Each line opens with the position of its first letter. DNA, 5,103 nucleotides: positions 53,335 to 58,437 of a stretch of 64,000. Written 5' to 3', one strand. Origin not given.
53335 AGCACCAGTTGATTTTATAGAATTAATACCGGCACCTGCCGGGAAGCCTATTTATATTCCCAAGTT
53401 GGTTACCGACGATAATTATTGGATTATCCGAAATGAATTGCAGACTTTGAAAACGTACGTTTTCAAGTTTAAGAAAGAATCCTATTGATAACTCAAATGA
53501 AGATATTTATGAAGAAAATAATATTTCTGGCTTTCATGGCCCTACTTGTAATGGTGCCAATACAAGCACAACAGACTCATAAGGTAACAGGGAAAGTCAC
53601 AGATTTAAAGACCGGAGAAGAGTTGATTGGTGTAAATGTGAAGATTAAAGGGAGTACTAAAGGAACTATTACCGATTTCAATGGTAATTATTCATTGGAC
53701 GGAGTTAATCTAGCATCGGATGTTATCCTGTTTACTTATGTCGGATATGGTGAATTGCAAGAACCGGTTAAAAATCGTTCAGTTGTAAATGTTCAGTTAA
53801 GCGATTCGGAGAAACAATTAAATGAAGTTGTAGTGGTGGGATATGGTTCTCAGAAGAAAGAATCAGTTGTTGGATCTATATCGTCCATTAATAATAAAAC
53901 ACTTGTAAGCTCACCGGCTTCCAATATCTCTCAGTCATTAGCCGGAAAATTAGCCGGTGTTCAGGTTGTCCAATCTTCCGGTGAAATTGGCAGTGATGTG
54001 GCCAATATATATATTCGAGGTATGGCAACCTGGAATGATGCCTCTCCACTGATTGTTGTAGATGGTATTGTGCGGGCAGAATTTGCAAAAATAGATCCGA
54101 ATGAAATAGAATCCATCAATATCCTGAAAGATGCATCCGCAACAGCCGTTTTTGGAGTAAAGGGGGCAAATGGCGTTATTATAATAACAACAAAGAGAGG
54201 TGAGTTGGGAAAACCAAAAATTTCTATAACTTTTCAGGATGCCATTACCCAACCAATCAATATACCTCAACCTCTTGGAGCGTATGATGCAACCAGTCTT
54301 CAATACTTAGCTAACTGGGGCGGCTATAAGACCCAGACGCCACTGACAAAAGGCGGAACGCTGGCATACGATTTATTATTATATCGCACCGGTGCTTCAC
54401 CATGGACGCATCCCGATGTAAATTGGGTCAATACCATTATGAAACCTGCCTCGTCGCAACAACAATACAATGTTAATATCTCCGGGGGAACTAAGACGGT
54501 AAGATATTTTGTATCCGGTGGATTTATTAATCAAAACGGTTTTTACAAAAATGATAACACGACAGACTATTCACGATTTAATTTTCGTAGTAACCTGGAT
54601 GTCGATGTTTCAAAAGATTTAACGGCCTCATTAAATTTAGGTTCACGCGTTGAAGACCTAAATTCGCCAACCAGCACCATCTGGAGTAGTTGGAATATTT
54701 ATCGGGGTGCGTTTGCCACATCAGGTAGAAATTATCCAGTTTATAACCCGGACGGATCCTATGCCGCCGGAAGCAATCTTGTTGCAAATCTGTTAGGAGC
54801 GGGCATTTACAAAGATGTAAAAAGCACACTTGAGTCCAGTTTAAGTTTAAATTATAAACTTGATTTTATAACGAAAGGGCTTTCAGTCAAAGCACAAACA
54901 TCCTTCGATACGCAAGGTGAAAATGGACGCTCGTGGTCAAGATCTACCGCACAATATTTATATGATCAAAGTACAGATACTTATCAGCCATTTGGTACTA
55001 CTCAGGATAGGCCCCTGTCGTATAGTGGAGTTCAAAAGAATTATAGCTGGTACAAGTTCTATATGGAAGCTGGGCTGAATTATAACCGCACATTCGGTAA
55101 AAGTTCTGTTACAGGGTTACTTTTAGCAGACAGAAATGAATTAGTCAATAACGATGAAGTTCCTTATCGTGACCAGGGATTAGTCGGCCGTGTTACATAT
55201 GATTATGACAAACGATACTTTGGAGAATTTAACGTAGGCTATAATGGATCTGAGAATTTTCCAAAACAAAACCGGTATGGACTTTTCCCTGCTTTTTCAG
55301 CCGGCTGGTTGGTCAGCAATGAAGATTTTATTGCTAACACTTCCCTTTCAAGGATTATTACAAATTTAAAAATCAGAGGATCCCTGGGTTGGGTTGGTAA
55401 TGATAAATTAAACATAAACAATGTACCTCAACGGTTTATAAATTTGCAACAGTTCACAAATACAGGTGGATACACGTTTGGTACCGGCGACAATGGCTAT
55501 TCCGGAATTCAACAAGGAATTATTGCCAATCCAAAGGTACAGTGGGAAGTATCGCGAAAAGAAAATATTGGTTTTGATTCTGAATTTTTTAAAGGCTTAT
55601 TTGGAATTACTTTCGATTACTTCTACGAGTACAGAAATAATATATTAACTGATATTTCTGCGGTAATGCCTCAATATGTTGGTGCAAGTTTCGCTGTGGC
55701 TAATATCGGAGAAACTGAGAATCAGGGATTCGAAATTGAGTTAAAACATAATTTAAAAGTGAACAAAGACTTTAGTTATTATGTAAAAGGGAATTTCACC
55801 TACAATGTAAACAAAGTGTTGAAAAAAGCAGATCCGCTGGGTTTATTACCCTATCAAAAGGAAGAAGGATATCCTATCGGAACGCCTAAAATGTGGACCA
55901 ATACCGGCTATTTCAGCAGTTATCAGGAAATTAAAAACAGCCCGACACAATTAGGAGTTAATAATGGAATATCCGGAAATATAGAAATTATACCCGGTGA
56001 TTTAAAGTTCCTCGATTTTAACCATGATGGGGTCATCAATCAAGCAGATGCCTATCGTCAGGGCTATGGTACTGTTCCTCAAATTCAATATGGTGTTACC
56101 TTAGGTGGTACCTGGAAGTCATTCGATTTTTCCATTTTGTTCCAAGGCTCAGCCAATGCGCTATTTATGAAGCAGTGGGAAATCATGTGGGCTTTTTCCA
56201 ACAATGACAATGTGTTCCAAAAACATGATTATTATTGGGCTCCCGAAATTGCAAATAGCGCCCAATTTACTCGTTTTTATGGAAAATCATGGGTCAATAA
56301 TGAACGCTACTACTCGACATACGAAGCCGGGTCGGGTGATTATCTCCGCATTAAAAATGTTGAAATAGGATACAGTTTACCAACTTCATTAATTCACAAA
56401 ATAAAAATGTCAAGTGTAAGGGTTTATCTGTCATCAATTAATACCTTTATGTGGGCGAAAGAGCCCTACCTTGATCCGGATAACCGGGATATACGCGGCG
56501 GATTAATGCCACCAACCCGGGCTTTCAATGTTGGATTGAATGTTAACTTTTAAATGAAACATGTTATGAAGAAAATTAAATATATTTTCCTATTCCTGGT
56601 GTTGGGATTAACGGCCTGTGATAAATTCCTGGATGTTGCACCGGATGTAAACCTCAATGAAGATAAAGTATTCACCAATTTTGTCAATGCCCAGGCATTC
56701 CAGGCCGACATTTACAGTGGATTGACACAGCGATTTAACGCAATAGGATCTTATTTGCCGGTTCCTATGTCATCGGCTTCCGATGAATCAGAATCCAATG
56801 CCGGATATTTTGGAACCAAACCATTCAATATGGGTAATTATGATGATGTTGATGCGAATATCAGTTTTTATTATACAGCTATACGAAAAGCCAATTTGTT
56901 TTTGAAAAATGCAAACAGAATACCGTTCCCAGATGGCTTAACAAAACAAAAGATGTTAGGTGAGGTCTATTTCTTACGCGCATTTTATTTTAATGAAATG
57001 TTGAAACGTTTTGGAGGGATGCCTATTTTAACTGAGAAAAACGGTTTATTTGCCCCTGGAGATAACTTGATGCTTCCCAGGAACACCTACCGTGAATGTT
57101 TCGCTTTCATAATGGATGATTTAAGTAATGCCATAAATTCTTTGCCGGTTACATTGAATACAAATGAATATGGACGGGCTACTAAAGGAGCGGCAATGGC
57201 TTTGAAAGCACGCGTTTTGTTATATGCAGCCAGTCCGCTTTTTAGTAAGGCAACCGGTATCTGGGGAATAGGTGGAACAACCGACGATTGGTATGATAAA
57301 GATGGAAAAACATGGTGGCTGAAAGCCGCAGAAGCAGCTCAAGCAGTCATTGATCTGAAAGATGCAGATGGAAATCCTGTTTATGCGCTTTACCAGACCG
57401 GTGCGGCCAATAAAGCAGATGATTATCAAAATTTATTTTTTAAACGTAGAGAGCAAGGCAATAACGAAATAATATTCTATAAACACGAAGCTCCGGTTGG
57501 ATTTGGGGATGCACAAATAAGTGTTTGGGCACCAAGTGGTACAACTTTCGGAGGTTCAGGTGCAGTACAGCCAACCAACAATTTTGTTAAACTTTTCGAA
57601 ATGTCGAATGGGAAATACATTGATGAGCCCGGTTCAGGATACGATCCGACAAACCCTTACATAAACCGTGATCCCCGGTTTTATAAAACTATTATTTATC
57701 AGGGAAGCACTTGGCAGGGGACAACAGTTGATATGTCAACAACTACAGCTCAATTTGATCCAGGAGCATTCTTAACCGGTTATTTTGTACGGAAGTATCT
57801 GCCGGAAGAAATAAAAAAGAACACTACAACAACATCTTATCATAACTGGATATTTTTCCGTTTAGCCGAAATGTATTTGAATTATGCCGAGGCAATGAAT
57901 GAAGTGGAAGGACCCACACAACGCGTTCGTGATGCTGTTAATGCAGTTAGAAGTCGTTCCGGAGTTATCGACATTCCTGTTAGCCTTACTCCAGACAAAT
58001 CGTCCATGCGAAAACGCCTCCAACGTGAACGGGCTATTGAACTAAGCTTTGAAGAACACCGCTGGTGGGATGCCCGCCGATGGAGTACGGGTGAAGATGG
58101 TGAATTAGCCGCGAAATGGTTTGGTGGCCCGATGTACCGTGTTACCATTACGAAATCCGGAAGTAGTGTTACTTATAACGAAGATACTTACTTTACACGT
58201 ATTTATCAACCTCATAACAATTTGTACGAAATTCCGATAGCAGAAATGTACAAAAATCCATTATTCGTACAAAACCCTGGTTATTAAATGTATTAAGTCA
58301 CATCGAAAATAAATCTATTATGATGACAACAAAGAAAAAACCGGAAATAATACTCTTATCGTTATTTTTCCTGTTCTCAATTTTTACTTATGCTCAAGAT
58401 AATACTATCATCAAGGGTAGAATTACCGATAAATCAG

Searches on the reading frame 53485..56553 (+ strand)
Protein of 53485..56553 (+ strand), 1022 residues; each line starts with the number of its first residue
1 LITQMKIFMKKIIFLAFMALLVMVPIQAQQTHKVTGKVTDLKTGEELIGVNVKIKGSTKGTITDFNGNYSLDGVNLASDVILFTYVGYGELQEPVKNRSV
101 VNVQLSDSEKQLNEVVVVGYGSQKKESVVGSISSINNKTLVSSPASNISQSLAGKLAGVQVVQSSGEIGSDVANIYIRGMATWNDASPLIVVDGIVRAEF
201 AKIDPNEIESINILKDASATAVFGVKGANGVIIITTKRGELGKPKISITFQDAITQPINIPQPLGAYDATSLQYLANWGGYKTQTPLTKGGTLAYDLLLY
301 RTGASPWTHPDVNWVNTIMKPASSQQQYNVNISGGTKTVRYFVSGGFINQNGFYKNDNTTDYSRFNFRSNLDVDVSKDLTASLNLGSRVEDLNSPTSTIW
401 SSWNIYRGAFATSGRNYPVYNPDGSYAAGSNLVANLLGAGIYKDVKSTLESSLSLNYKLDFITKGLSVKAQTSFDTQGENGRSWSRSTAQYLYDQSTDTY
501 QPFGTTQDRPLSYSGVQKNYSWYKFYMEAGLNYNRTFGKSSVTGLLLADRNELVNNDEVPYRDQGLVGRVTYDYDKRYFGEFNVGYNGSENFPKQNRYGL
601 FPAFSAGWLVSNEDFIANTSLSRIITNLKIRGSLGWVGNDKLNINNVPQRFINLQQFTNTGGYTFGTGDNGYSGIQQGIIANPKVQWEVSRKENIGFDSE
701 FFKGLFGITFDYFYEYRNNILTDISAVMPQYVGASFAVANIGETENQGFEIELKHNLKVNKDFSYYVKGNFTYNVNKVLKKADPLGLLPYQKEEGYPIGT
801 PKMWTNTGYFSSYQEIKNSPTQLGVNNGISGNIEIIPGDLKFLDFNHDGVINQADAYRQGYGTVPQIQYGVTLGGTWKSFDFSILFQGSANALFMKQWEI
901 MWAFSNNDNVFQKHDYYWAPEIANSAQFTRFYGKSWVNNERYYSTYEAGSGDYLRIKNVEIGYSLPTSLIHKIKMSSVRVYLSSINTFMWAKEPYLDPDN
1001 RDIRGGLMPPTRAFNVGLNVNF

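Call 6: search_protein_families(library=pfam, proteins=[window:53485-56553:+], max_evalue=0.01)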
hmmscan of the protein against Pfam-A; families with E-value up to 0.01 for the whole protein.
window:53485-56553:+ (1022 aa): 3 families
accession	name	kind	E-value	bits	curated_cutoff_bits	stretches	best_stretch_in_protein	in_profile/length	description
PF13715.12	CarbopepD_reg_2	-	3.3e-17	62.7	32.2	1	34-117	1-88/88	CarboxypepD_reg-like domain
PF07715.20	Plug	-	1.3e-15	58.2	23.9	1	125-231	2-107/107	TonB-dependent Receptor Plug Domain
PF13620.12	CarboxypepD_reg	-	8.3e-09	36.1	32.3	1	34-103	2-79/82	Carboxypeptidase regulatory-like domain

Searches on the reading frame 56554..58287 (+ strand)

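Call 6: search_protein_families(library=pfam, proteins=[window:56554-58287:+], max_evalue=0.01)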
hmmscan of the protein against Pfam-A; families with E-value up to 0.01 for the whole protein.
window:56554-58287:+ (577 aa): 2 families
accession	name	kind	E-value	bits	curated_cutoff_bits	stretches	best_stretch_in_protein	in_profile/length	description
PF07980.17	SusD_RagB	-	4.3e-54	184.6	23.1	1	305-577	2-297/297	SusD family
PF14322.12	SusD-like_3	-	9.3e-23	81.9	27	1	24-223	1-191/191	Starch-binding associating with outer membrane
